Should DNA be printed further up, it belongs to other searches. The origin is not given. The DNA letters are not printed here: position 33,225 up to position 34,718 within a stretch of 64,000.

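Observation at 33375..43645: Glycan cluster of eukaryote/virus-type enzymes in which nearly every enzyme carries an N-terminal signal-anchor, with no flippase, polymerase or priming transferase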

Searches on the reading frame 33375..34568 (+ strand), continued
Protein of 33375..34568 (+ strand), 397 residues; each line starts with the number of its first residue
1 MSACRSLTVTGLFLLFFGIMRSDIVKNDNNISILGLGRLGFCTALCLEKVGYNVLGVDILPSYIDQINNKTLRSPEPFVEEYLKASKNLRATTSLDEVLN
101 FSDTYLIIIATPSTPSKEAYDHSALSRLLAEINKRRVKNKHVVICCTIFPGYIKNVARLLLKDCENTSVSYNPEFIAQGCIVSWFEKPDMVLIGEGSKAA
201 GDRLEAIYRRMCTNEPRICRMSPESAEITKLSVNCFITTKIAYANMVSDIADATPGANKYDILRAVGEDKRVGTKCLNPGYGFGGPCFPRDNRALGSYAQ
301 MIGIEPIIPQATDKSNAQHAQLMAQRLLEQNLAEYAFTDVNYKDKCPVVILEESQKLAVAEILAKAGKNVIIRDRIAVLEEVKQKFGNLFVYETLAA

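Call 63: find_encoding_contigs(protein=P0035, flank=10000, max_places=2)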
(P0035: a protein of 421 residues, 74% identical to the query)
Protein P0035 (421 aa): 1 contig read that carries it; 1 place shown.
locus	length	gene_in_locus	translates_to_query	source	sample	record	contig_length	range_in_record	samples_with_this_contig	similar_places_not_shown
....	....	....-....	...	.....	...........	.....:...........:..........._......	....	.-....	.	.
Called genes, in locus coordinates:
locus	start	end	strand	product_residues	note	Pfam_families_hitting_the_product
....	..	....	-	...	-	-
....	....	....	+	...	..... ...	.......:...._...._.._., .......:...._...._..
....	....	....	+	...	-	-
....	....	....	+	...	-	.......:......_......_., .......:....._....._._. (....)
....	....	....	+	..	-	?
